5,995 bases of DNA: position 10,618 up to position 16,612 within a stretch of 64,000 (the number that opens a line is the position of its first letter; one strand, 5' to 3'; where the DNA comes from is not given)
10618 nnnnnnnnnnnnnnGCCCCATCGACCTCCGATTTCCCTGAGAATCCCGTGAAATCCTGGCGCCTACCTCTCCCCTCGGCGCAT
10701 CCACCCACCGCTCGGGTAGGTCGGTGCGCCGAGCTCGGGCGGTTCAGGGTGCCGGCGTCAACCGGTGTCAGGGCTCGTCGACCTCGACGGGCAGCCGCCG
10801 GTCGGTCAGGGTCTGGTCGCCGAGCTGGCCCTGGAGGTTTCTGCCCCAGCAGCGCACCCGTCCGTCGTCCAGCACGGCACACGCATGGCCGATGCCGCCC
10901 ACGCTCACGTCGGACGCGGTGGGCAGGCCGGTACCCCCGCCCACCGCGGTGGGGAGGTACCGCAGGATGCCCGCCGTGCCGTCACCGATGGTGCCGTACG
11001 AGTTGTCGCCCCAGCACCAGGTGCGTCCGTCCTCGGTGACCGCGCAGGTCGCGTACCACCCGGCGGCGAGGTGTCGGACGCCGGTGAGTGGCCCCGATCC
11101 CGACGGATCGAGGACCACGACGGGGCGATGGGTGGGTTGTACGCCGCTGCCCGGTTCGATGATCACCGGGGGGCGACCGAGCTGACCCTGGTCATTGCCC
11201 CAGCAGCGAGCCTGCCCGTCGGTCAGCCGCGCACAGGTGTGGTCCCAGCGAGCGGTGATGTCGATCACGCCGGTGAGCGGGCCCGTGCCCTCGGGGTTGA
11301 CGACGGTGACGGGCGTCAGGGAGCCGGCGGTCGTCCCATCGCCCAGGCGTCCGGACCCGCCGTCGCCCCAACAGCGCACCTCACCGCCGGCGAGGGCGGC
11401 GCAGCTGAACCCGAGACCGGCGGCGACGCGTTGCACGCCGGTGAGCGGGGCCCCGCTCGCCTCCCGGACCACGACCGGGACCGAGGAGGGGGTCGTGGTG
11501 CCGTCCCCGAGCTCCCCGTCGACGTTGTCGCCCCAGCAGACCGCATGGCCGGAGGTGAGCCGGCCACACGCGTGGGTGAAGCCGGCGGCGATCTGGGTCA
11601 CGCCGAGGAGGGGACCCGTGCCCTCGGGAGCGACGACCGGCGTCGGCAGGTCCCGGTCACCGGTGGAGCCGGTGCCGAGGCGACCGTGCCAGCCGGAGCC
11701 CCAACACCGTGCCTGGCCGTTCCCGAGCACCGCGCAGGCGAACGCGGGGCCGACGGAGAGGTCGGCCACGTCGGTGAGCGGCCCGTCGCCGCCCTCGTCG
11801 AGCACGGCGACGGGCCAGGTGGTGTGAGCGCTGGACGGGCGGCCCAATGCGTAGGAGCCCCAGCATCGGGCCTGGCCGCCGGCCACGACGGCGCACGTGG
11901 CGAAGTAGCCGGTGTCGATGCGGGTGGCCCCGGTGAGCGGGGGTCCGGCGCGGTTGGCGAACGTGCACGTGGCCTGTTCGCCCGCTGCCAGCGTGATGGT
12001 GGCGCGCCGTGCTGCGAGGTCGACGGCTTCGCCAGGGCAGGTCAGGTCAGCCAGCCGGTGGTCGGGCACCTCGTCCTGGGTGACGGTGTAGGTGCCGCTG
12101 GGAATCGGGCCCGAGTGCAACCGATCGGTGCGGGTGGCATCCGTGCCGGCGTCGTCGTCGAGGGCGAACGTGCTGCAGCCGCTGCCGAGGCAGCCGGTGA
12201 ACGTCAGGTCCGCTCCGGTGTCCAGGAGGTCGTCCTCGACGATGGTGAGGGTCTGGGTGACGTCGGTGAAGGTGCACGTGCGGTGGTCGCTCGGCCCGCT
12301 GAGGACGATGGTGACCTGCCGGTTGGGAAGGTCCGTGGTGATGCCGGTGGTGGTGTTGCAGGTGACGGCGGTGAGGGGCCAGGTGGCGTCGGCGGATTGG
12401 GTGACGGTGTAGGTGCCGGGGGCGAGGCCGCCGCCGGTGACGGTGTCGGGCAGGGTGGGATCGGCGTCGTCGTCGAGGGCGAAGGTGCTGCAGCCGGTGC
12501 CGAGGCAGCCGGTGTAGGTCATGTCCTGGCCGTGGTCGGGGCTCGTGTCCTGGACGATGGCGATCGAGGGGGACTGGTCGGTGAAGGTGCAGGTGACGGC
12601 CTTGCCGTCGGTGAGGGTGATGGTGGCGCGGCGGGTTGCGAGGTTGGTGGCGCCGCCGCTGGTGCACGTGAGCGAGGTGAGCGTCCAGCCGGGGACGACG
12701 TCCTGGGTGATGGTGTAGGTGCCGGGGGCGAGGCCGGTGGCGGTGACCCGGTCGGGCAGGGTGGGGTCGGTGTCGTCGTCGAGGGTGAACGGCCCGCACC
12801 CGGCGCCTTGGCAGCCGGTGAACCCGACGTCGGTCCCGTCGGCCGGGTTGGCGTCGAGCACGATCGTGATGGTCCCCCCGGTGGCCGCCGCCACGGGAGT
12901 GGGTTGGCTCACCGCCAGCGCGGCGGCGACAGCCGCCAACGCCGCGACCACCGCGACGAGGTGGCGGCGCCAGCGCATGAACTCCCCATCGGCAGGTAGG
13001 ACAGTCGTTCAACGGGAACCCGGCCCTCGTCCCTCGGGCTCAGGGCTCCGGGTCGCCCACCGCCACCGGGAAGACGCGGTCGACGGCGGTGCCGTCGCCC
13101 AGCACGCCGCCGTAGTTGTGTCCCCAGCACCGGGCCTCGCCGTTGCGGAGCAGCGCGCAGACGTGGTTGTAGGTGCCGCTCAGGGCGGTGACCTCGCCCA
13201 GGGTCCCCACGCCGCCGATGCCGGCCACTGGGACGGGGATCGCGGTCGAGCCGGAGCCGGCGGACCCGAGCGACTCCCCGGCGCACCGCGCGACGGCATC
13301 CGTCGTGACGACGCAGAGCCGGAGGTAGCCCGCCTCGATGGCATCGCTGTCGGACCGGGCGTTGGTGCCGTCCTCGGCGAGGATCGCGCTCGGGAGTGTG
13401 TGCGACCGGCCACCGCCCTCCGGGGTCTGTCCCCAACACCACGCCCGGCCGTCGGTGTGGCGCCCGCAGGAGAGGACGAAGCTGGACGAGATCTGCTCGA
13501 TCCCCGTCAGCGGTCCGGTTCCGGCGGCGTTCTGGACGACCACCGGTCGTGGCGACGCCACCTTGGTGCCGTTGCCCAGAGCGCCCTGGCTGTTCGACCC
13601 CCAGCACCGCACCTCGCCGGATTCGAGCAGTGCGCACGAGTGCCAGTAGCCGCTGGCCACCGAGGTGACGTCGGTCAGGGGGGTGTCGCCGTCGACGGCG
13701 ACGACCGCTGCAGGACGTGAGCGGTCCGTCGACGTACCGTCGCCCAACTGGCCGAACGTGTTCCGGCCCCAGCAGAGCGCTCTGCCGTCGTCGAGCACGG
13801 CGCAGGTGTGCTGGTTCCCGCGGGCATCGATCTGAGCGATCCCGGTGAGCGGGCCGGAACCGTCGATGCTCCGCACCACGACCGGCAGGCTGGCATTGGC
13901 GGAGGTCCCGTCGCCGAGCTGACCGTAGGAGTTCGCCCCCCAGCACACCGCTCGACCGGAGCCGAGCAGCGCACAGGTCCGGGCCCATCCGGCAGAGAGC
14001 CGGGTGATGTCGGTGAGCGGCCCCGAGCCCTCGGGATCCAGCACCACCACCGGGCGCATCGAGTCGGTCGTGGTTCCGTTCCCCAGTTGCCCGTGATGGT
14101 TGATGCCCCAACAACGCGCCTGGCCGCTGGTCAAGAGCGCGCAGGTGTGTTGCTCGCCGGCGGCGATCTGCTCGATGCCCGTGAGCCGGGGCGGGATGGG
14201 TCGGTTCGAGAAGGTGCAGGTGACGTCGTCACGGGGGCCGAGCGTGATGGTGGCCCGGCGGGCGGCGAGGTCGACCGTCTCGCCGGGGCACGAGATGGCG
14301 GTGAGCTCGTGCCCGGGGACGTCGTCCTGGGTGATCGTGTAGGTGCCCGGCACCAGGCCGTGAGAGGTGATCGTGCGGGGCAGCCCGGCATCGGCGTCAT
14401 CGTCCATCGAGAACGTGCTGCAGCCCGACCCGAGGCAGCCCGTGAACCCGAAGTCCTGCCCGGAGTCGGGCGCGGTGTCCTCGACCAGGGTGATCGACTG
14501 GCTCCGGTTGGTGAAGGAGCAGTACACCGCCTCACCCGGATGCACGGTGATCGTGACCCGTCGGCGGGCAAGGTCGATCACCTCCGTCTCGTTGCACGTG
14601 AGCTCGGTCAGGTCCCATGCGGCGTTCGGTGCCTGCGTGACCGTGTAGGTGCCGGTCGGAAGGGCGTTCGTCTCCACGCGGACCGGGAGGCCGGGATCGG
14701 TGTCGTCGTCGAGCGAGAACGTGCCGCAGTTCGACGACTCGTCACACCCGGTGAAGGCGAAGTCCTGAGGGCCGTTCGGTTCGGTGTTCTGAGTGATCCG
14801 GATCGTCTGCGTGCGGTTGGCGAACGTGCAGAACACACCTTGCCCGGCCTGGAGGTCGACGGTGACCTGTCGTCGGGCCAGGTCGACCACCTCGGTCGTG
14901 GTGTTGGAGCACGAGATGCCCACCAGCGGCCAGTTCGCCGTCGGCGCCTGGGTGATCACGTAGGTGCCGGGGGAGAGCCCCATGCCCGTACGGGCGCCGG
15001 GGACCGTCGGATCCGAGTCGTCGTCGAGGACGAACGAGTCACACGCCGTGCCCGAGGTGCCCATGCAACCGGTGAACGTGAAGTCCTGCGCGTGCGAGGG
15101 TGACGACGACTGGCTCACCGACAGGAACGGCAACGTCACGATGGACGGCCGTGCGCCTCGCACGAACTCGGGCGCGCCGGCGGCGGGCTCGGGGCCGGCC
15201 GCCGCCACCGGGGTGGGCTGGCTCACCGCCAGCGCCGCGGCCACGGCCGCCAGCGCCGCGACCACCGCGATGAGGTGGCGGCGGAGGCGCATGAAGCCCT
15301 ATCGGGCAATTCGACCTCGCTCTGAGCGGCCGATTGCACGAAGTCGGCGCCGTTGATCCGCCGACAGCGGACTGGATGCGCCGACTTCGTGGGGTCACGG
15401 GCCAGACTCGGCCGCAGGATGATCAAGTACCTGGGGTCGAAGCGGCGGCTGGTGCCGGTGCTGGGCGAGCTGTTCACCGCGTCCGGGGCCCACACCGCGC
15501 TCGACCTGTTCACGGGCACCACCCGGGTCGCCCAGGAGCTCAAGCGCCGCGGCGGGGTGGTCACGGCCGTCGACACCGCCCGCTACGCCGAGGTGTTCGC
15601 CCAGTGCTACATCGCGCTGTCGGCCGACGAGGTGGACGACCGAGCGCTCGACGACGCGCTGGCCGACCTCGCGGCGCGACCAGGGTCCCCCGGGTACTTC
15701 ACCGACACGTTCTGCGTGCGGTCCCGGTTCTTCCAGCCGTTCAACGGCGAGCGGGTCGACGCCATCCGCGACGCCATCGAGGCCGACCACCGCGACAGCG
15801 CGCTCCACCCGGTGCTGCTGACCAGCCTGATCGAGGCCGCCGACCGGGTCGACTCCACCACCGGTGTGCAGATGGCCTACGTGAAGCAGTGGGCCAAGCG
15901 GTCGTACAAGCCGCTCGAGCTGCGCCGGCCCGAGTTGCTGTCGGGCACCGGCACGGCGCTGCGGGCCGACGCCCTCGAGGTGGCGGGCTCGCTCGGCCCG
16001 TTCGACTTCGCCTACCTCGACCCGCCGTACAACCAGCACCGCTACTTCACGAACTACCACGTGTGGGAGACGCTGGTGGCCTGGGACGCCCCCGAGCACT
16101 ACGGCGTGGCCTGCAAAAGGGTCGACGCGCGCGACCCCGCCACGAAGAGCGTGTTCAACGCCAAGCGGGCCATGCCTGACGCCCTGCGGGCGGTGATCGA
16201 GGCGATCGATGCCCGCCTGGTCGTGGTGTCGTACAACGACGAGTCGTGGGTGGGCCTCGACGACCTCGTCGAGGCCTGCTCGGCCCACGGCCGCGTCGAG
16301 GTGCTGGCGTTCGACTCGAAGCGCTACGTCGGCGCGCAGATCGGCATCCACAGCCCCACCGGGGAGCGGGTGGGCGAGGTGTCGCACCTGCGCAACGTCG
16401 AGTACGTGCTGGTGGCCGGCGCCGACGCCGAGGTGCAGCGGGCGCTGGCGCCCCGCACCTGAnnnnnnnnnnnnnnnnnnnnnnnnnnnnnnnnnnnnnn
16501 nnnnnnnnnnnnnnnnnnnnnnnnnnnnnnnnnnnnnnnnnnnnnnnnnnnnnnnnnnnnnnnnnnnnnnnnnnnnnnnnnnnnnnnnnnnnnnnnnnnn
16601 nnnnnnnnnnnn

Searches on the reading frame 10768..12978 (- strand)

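Call 50: search_protein_families(library=pfam, proteins=[window:10768-12978:-], max_evalue=0.0001)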
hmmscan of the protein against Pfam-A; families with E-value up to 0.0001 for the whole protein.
window:10768-12978:- (736 aa): 6 families
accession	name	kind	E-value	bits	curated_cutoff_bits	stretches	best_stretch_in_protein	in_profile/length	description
PF25390.1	WD40_RLD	-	8e-53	180.5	150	2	458-734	31-293/363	RCC1-like domain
PF13540.12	RCC1_2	-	1.5e-46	155.5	22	5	634-662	1-29/30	Regulator of chromosome condensation (RCC1) repeat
PF00415.24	RCC1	-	5e-31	107.5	21.7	3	425-471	6-48/50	Regulator of chromosome condensation (RCC1) repeat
PF24514.1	SpaA_4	-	1.2e-18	68.3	27.3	1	50-135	13-106/107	Prealbumin-like fold domain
PF19403.5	SpaA_2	-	6.9e-11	43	25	1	61-131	31-95/96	Prealbumin-like fold domain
PF25384.1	Alsin_RLD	-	1.9e-07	31.2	100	0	458-503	275-320/405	Alsin RCC1-like domain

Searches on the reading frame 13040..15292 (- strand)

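Call 45: search_protein_families(library=pfam, proteins=[window:13040-15292:-], max_evalue=0.00001)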
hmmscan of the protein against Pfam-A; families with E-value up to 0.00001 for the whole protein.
window:13040-15292:- (750 aa): 6 families
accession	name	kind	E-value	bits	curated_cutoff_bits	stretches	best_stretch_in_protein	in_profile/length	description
PF25390.1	WD40_RLD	-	5.3e-62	210.7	150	2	365-530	189-345/363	RCC1-like domain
PF13540.12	RCC1_2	-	1.4e-53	177.8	22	4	542-570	1-29/30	Regulator of chromosome condensation (RCC1) repeat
PF00415.24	RCC1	-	5.1e-36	123.5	21.7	2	502-555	1-50/50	Regulator of chromosome condensation (RCC1) repeat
PF24514.1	SpaA_4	-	4.4e-23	82.6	27.3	3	61-160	5-106/107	Prealbumin-like fold domain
PF25384.1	Alsin_RLD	-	1.4e-08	34.9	100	0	372-408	276-312/405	Alsin RCC1-like domain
PF19403.5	SpaA_2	-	6.2e-08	33.6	25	0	305-360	45-95/96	Prealbumin-like fold domain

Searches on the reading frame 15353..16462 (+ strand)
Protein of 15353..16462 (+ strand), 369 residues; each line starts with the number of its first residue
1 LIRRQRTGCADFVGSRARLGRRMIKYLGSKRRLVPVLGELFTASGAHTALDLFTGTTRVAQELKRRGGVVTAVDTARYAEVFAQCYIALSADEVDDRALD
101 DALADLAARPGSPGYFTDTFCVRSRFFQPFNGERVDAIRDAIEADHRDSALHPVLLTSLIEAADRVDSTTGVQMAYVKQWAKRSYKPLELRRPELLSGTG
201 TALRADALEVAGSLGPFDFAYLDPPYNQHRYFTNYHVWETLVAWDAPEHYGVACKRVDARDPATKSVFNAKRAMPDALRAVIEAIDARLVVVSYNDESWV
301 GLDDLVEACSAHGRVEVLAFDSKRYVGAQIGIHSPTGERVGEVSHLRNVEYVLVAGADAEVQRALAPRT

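Call 45: search_protein_families(library=pfam, proteins=[window:15353-16462:+], max_evalue=0.00001)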
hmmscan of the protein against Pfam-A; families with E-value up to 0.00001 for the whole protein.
window:15353-16462:+ (369 aa): 1 family
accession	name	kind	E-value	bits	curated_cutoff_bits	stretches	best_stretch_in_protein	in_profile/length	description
PF02086.21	MethyltransfD12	-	7.5e-34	118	22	1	26-259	1-218/253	D12 class N6 adenine-specific DNA methyltransferase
